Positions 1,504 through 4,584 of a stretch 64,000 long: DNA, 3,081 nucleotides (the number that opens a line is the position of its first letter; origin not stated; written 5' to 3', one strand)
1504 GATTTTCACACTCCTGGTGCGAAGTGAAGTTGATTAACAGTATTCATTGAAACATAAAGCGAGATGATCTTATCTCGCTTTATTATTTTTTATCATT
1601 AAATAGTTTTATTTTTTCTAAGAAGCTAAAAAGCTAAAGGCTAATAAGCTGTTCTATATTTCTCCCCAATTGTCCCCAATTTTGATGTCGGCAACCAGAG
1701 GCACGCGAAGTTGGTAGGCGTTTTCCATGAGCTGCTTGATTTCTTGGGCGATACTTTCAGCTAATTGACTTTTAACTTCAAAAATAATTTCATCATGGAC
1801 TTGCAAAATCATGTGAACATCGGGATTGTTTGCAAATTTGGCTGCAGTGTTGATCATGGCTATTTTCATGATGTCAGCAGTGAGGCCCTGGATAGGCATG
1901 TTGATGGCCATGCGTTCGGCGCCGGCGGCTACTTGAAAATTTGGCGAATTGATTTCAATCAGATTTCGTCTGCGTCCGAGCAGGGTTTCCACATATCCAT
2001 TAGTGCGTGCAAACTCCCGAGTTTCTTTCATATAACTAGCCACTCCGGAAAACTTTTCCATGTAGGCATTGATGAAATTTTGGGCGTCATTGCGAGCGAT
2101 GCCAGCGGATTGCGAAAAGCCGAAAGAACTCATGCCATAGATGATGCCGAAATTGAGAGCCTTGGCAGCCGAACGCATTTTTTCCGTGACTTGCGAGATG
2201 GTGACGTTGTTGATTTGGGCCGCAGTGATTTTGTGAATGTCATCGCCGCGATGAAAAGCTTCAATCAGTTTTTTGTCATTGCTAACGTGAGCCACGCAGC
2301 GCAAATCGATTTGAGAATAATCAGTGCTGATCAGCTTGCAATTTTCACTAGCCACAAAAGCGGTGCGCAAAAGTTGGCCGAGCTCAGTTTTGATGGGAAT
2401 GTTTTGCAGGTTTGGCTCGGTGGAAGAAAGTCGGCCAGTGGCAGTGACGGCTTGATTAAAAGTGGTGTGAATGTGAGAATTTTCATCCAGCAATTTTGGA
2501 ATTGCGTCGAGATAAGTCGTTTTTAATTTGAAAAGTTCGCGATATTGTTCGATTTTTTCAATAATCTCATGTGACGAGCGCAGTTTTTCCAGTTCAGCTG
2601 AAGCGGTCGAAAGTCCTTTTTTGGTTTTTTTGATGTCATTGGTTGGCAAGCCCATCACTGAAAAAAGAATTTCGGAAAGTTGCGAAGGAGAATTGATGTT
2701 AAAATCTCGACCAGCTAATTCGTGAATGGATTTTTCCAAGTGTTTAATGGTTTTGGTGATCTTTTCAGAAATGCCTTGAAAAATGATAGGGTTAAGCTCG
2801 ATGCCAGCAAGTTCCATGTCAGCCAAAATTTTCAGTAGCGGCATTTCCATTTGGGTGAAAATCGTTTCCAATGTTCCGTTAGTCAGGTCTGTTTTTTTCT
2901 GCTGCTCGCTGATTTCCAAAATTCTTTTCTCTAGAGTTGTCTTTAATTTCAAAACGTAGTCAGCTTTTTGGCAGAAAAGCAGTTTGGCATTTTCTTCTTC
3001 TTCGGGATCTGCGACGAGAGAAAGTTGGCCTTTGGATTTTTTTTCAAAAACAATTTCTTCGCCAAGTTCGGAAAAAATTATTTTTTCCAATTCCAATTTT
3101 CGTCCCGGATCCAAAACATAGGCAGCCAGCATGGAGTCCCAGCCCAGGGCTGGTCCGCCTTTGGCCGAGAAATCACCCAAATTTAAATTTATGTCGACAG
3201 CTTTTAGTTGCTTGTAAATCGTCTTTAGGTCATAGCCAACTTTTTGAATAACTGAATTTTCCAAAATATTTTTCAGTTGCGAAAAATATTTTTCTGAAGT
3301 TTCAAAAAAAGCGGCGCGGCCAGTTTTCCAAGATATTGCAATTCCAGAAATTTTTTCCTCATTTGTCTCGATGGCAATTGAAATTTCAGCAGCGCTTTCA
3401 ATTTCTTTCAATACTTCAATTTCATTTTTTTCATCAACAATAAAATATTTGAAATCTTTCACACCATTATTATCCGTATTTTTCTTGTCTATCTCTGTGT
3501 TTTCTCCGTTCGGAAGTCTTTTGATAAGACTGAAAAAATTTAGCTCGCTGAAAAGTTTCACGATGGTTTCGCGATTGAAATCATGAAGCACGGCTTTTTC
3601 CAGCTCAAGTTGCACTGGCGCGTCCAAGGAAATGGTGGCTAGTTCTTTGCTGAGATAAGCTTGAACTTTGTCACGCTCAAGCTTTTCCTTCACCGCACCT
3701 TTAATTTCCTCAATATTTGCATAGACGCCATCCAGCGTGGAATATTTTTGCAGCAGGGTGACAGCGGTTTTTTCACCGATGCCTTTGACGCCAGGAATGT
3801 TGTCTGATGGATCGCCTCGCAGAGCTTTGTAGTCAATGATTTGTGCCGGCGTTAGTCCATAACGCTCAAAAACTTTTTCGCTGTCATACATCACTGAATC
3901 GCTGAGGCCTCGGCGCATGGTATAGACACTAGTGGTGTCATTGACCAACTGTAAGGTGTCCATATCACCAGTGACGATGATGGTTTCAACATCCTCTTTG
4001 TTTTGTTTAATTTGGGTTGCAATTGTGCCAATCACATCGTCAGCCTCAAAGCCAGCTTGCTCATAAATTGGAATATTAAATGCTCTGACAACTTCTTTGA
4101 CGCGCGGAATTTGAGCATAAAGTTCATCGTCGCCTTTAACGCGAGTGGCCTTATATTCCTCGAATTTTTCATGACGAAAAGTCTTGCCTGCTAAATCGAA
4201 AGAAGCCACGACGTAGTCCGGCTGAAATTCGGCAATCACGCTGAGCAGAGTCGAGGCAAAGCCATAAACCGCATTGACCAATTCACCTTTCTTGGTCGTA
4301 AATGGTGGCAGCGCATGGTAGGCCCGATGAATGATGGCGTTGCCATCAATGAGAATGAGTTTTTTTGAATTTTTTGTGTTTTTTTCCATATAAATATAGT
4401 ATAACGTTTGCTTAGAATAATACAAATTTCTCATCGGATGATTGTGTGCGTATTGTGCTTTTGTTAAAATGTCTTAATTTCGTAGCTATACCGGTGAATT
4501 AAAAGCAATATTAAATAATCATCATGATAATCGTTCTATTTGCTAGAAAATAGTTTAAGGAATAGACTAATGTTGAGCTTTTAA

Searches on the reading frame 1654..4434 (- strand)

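Call 29: search_protein_families(library=pfam, proteins=[window:1654-4434:-], max_evalue=0.0001)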
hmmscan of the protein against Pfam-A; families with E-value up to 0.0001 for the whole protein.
window:1654-4434:- (926 aa): 4 families
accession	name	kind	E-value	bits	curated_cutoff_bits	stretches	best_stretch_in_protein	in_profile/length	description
PF00476.26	DNA_pol_A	-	7.9e-148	492.9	34.3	1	553-925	5-381/381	DNA polymerase family A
PF02739.22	5_3_exonuc_N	-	4.6e-55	186.2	34.3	1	25-193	1-164/164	5'-3' exonuclease, N-terminal resolvase-like domain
PF01367.25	5_3_exonuc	-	1.2e-34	119.2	40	1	195-288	2-96/97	5'-3' exonuclease, C-terminal SAM fold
PF22619.2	DNA_polI_exo1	-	3.7e-05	24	27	0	360-453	13-97/140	DNA polymerase I, ribonuclease H-like domain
